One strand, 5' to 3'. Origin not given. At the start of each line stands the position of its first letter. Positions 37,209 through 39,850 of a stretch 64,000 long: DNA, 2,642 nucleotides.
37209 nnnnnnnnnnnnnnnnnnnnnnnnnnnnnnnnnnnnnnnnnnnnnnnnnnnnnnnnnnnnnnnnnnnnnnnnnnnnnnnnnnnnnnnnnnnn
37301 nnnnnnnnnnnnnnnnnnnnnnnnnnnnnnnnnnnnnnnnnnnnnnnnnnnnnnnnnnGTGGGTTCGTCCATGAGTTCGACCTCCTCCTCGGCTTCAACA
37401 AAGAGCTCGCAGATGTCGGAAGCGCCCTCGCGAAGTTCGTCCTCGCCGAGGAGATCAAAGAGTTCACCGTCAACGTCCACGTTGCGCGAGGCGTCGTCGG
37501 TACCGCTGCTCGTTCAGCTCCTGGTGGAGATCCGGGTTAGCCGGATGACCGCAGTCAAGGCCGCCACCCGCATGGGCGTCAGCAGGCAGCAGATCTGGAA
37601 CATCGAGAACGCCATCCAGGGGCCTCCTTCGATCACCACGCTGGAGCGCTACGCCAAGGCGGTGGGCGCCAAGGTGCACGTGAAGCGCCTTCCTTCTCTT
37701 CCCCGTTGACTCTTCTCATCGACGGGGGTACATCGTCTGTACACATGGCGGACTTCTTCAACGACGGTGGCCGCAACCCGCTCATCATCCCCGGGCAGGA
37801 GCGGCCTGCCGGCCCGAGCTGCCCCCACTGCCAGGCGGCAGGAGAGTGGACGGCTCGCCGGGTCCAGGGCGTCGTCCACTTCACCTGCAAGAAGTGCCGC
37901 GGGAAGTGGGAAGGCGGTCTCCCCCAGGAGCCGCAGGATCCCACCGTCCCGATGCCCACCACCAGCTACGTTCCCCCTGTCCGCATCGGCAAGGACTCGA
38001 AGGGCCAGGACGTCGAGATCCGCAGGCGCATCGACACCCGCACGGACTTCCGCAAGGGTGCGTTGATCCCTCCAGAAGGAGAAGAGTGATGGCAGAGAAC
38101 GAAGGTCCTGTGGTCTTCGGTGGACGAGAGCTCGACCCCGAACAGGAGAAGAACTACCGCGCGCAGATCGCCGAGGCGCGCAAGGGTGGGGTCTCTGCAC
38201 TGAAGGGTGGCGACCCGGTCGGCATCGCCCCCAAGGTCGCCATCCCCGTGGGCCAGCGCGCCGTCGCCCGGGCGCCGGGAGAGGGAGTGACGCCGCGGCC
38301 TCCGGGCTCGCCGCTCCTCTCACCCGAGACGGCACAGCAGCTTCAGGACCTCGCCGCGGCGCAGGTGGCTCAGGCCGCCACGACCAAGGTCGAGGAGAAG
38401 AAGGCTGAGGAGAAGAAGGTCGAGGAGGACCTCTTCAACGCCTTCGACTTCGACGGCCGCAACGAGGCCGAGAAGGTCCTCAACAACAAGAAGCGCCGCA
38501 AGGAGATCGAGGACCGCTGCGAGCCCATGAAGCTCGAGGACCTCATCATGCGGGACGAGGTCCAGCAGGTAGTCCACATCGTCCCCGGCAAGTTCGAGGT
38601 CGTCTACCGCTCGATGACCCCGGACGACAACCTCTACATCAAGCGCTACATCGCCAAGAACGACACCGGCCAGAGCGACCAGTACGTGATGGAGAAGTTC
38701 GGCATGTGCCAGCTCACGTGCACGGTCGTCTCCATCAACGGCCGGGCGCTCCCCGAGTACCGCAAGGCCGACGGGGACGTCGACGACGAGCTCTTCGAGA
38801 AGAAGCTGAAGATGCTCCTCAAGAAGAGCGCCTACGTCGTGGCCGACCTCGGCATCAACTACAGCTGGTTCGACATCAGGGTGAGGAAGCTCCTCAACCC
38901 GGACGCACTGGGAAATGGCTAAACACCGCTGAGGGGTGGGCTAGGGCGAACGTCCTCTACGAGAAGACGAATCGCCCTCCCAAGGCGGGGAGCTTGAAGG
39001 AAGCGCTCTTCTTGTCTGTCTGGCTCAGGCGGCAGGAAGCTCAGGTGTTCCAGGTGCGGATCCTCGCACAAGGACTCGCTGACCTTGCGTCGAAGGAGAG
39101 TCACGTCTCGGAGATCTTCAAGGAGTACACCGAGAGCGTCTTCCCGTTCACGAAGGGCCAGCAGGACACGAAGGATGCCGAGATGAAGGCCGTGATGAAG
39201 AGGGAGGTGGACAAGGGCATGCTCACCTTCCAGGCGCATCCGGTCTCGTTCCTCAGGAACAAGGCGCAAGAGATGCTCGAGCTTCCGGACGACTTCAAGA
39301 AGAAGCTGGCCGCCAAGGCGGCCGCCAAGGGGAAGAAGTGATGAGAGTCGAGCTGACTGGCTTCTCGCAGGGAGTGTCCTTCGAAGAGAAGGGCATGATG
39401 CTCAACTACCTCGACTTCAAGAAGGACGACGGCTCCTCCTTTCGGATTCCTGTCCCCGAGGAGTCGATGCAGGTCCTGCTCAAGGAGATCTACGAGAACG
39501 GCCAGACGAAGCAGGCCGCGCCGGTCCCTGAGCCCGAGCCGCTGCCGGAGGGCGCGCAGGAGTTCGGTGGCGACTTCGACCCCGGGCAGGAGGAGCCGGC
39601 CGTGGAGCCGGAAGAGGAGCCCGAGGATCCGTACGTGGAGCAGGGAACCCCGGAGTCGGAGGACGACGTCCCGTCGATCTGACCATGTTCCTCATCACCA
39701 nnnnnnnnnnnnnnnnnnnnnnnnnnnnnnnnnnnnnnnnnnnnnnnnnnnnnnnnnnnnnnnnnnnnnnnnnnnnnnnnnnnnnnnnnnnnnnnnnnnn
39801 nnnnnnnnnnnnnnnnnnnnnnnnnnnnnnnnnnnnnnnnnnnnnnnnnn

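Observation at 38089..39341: Candidate lambda G/GT-style -1 programmed frameshift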

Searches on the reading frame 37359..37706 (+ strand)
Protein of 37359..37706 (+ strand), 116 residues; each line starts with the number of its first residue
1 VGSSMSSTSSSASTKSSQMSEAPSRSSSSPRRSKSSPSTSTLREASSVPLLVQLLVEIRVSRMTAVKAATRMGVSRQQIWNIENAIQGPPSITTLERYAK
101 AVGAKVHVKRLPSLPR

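Call 58: search_protein_families(library=phrogs, proteins=[window:37359-37706:+], max_evalue=0.01)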
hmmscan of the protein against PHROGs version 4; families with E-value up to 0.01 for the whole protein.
window:37359-37706:+ (116 aa): 3 families
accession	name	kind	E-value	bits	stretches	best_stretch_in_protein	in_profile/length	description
phrog_1373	-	transcription regulation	1.6e-06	29.2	1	51-108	65-121/166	transcriptional regulator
phrog_2339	-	DNA, RNA and nucleotide metabolism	8.8e-05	23.5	1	46-109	24-85/98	HTH DNA binding protein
phrog_8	-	transcription regulation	0.00066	20.2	1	52-101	78-127/346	transcriptional regulator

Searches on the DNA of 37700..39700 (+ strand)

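Call 5: search_dna_similar(query=window:37700-39700:+, collection=phages, mode=distant)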
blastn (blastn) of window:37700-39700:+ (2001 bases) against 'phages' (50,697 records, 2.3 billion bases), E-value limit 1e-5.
No match.

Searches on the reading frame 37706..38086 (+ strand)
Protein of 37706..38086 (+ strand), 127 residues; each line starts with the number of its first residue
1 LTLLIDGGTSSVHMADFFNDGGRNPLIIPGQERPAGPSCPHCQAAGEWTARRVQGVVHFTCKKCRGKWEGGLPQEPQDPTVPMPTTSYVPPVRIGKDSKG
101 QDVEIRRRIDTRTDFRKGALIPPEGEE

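Call 3: search_protein_families(library=phrogs, proteins=[window:37706-38086:+], max_evalue=0.01)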
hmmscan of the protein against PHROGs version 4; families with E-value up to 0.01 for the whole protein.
window:37706-38086:+ (127 aa): 0 families

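Call 4: search_protein_families(library=pfam, proteins=[window:37706-38086:+], max_evalue=0.01)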
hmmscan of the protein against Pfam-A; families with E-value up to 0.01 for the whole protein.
window:37706-38086:+ (127 aa): 3 families
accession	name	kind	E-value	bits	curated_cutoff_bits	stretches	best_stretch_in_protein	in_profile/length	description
PF13453.11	Zn_ribbon_TFIIB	-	0.00069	19.4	22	1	39-68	2-29/41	Transcription factor zinc-finger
PF22191.2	IBR_1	-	0.0011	19.3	27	1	37-66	4-29/47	IBR domain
PF12760.12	Zn_ribbon_IS1595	-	0.0023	18.3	25.4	1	34-65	16-44/46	Transposase zinc-ribbon domain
